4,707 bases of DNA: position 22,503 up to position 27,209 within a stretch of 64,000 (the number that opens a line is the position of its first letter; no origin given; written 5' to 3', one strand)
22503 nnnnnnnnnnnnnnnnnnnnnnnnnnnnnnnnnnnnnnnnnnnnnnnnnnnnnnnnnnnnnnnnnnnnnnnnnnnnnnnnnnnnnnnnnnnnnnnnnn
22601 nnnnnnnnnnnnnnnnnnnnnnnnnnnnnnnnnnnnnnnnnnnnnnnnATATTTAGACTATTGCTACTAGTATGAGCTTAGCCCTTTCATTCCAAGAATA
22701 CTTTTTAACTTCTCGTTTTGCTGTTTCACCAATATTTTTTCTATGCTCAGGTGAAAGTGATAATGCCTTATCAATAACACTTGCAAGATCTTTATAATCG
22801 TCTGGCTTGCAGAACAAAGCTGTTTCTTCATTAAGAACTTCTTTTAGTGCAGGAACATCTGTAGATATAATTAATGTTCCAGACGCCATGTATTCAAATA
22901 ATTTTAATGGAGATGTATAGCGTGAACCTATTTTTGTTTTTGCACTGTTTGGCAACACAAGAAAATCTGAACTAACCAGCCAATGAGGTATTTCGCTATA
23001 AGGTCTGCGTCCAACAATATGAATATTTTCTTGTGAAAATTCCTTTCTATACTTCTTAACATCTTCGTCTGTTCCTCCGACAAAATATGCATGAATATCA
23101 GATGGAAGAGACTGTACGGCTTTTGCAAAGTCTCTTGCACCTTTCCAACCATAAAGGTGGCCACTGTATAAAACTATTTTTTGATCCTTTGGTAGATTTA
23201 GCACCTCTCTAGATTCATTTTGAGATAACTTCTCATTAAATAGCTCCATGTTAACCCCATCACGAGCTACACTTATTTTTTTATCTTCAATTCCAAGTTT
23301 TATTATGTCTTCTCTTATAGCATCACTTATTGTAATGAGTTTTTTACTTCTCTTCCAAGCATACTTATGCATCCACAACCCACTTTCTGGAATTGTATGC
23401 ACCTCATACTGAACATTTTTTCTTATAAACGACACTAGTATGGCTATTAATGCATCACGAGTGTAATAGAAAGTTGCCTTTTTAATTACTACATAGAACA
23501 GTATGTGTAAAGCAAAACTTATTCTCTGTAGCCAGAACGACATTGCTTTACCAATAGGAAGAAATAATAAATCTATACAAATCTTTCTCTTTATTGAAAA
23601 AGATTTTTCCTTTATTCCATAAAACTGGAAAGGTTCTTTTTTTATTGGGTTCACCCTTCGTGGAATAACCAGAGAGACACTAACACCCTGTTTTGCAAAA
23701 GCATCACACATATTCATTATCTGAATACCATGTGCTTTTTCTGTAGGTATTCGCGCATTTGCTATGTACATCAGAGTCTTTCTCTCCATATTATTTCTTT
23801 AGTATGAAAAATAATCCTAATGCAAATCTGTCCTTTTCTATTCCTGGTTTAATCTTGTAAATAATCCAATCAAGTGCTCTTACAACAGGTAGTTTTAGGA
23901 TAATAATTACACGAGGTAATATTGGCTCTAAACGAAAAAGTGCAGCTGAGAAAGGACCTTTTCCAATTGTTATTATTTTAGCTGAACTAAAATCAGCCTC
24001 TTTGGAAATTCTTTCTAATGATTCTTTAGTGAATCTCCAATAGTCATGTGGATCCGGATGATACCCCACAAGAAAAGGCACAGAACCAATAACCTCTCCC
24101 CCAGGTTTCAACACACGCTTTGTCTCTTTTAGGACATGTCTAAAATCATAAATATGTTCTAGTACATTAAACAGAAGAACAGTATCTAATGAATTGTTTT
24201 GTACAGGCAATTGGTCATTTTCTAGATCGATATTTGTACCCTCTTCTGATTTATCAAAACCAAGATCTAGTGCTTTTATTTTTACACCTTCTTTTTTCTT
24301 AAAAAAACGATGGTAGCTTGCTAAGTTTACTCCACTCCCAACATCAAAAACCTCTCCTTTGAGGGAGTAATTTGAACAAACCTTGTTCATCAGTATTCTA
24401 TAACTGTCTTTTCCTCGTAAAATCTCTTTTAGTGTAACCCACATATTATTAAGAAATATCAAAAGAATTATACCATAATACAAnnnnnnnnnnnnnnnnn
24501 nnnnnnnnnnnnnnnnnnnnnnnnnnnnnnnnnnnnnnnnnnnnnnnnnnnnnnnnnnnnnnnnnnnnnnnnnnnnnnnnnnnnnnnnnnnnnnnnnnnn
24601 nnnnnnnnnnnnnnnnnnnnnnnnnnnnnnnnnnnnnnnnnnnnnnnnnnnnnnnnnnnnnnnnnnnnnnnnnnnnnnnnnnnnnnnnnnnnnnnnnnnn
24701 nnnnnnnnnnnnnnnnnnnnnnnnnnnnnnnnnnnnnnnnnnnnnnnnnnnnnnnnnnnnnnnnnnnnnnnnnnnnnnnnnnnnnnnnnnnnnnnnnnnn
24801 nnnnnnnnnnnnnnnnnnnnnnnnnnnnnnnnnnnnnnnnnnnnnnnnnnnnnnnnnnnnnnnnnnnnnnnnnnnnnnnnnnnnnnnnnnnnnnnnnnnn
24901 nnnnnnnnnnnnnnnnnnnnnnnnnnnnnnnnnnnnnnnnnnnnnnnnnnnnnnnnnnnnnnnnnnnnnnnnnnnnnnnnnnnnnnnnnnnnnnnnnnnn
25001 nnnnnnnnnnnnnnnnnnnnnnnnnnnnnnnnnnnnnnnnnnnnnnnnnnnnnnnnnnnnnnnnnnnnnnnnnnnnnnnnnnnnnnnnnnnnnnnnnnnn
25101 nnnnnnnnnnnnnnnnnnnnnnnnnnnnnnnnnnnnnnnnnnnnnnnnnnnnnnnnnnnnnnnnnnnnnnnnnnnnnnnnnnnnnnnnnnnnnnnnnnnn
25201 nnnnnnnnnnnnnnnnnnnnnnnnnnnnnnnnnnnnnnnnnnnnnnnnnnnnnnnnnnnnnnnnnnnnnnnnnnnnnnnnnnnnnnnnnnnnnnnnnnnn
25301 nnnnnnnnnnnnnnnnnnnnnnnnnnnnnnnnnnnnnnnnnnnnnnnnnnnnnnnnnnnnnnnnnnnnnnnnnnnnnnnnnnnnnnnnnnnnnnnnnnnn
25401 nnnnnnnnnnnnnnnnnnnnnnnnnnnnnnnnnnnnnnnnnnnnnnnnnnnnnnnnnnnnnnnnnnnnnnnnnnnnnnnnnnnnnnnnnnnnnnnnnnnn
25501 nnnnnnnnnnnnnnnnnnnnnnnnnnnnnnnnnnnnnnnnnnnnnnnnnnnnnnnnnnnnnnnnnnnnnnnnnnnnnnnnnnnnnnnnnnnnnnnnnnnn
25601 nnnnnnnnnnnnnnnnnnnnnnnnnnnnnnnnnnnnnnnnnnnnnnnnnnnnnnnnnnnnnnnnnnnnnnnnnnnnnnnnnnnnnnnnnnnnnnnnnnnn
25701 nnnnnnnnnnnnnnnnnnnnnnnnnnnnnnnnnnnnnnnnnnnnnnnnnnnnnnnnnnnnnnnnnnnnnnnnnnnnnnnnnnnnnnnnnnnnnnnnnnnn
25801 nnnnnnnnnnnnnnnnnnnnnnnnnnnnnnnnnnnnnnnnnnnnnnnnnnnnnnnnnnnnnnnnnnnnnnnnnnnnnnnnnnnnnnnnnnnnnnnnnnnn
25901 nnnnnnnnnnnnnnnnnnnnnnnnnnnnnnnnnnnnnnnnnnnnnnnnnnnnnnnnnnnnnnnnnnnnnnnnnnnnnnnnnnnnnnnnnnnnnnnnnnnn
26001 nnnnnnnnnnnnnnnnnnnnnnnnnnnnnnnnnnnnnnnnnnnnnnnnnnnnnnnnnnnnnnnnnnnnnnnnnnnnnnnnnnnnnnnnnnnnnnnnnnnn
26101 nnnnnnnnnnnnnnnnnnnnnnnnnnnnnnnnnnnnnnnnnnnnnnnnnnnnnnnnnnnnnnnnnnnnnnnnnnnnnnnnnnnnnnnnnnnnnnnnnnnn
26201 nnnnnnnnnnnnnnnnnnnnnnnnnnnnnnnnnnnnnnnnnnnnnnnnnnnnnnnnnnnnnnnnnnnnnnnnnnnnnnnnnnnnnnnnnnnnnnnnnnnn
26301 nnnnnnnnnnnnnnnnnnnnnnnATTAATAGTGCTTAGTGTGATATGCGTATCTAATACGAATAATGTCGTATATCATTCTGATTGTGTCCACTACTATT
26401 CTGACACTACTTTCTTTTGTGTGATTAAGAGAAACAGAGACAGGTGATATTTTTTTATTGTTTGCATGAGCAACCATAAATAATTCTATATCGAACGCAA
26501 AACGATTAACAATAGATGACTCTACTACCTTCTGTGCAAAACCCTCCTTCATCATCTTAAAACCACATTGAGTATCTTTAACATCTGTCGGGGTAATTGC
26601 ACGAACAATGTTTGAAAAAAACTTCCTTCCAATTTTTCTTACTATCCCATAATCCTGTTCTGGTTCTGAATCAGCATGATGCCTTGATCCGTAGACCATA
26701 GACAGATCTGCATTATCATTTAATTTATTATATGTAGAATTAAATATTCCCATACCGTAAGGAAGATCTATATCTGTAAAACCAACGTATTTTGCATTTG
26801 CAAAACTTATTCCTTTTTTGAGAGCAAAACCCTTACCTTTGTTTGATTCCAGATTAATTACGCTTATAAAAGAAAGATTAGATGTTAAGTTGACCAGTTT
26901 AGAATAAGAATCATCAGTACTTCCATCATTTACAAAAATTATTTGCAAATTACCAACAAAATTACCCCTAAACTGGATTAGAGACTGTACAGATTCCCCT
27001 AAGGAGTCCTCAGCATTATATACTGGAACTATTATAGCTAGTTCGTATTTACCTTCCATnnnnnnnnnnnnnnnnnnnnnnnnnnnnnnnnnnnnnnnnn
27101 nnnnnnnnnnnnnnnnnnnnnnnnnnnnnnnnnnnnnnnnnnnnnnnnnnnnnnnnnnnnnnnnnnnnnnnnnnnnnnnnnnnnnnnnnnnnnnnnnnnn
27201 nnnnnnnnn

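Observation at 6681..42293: Six paralogous GT-C (PMT/ArnT-like) membrane glycosyltransferases paired with four GT2 polyprenyl-phosphate sugar synthases in one operon-like array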

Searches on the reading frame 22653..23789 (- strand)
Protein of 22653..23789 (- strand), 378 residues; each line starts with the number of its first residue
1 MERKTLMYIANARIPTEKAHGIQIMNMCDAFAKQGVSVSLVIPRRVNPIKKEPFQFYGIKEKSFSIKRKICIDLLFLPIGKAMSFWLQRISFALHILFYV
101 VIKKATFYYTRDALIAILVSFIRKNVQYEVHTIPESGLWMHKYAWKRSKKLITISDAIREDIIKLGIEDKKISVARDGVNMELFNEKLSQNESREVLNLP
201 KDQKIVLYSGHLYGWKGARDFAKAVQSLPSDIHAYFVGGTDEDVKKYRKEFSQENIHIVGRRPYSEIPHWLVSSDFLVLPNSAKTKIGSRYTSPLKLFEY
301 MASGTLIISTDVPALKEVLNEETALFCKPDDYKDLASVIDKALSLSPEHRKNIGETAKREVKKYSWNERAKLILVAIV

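Call 8: search_protein_families(library=pfam, proteins=[window:22653-23789:-], max_evalue=0.0001)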
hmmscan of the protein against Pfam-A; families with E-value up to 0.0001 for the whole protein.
window:22653-23789:- (378 aa): 4 families
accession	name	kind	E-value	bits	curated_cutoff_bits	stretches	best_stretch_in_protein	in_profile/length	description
PF00534.26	Glycos_transf_1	-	3.3e-22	79.3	26.4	1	190-359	2-171/172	Glycosyl transferases group 1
PF13692.12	Glyco_trans_1_4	-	1.1e-18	68.3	27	1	204-343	2-140/142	Glycosyl transferases group 1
PF13524.12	Glyco_trans_1_2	-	4.3e-12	46.6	25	1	224-374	8-143/144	Glycosyl transferase-like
PF13439.12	Glyco_transf_4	-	5.8e-07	30.1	28.5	1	23-182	7-169/170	Glycosyltransferase Family 4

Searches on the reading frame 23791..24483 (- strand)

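Call 8: search_protein_families(library=pfam, proteins=[window:23791-24483:-], max_evalue=0.0001)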
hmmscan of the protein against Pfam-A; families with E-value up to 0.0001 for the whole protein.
window:23791-24483:- (230 aa): 5 families
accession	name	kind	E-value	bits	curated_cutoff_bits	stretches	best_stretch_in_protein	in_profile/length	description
PF08241.18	Methyltransf_11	-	2.1e-10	41.5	21.2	1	85-132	47-94/95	Methyltransferase domain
PF13489.12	Methyltransf_23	-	4.5e-08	33.4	27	1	43-154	24-137/164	Methyltransferase domain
PF08242.18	Methyltransf_12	-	4e-07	31.1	30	1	78-130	44-97/98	Methyltransferase domain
PF13649.12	Methyltransf_25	-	9.5e-06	26.7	27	1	90-129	56-97/97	Methyltransferase domain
PF13847.12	Methyltransf_31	-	1.6e-05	25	27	1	91-132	65-108/145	Methyltransferase domain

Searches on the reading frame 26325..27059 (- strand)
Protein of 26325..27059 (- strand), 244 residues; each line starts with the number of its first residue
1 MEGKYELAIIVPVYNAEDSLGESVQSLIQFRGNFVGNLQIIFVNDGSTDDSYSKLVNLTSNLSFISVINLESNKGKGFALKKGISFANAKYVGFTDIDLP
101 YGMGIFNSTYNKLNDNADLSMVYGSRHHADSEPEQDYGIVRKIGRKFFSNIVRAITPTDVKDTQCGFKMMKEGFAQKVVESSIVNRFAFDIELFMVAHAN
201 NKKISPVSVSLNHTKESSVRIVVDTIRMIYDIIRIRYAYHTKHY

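Call 4: search_protein_families(library=pfam, proteins=[window:26325-27059:-], max_evalue=0.01)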
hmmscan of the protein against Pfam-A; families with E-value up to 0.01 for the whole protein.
window:26325-27059:- (244 aa): 2 families
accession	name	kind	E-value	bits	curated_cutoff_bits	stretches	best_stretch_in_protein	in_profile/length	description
PF00535.33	Glycos_transf_2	-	5.1e-20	72.5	23.3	1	9-171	2-160/168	Glycosyl transferase family 2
PF10111.15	Glyco_tranf_2_2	-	1.4e-06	28.5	27.3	1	9-131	2-129/276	Glycosyltransferase like family 2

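Call 13: search_protein_families(library=ncbifam, proteins=[window:26325-27059:-], max_evalue=0.01)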
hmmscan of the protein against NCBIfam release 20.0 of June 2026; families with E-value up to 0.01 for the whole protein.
window:26325-27059:- (244 aa): 19 families
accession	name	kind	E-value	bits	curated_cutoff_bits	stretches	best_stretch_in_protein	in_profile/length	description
NF007482.0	PRK10073.1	equivalog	2.3e-16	59.7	423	1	3-102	4-99/334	glycosyltransferase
TIGR03937.1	PgaC_IcaA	equivalog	3.1e-15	56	422.3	1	6-99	46-136/407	poly-beta-1,6-N-acetyl-D-glucosamine synthase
TIGR03111.1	glyc2_xrt_Gpos1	hypoth_equivalog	2.2e-12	46.5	363.95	1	6-98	50-141/439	TIGR03111 family XrtG-associated glycosyltransferase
NF047683.1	TeichurnBiosyTuaG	equivalog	2.6e-10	40.4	400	1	5-98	6-96/252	teichuronic acid biosynthesis protein TuaG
NF047588.1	GlcsyltransPgfSStrep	equivalog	7.1e-09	35.3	500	1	7-189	3-178/308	glycosyltransferase PgfS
NF007986.1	PRK10714.1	equivalog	2.8e-08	33.1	529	1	7-179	8-173/316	undecaprenyl-phosphate 4-deoxy-4-formamido-L-arabinose transferase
NF053739.1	GlytfEpsEBac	equivalog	6.2e-08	32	450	1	7-98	3-92/265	glycosyltransferase EpsE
TIGR03965.1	mycofact_glyco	equivalog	1.5e-07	30.6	280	1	6-100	75-166/467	mycofactocin biosynthesis glycosyltransferase MftF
TIGR03469.1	HpnB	hypoth_equivalog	2.2e-07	30.3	379.25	1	6-115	45-162/386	hopene-associated glycosyltransferase HpnB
NF041875.1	EPS_EpsD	equivalog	2.3e-07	30.5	370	1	7-110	1-101/325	exopolysaccharide biosynthesis glycosyltransferase EpsD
NF038302.1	EPS_HpsE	equivalog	4.1e-07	29.3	300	1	6-130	2-127/307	hormogonium polysaccharide biosynthesis glycosyltransferase HpsE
TIGR04182.1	glyco_TIGR04182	equivalog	5e-07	29.4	325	1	7-233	2-215/293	S-layer glycoprotein N-glycosyltransferase AglJ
TIGR04283.1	glyco_like_mftF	equivalog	6.5e-07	29.2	182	1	7-94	1-78/221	TIGR04283 family arsenosugar biosynthesis glycosyltransferase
NF058614.1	PPMAGASynPpgS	equivalog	1.2e-06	28.1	370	1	9-218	4-205/226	polyprenyl-phospho-N-acetylgalactosaminyl synthase PpgS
NF041391.1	DPhHxTase_Halo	equivalog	0.00013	21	375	1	36-178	23-153/213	dolichyl-phosphate hexose transferase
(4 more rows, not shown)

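Call 51: search_solved_structures(query=window:26325-27059:-, max_evalue=0.001)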
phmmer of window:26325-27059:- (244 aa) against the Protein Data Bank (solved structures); distinct sequences matched with E-value up to 0.001: 17.
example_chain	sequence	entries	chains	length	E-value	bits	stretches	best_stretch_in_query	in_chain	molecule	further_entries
5ekp_C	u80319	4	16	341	5.2e-12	49.4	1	5-173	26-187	Uncharacterized glycosyltransferase sll0501 | Glycosyltransferase sll0501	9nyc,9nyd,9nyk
5eke_A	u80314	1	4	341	5.2e-12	49.4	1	5-173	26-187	Uncharacterized glycosyltransferase sll0501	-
9nye_A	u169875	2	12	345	5.3e-12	49.4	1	5-173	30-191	Glycosyltransferase sll0501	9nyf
5hea_A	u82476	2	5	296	3.1e-09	40.3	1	7-122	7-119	Putative glycosyltransferase (GalT1)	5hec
3bcv_A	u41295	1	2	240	3.3e-07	33.7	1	7-112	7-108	Putative glycosyltransferase protein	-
5mlz_A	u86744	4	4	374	9.8e-07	32.1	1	6-219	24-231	Dolichol monophosphate mannose synthase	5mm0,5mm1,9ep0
9hwj_A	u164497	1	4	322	8.7e-06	29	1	7-100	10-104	Undecaprenyl-phosphate 4-deoxy-4-formamido-L-arabinose transferase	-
6p61_A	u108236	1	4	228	2e-05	27.9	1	7-99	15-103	Glycosyltransferase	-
9omm_A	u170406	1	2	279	0.00011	25.5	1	4-107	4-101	Glycosyltransferase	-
9omh_A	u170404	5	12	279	0.00011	25.4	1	4-107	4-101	Glycosyltransferase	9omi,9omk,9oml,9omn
2z87_A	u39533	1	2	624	0.00013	25.2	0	8-131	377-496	Chondroitin synthase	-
2z86_A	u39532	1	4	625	0.00013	25.2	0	8-131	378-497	Chondroitin synthase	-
9omj_A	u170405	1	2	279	0.00016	24.9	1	4-107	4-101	Glycosyltransferase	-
9bhc_C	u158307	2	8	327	0.00021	24.5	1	7-100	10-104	Undecaprenyl-phosphate 4-deoxy-4-formamido-L-arabinose transferase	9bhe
8vxh_A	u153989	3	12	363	0.00027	24.2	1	7-99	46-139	Undecaprenyl-phosphate 4-deoxy-4-formamido-L-arabinose transferase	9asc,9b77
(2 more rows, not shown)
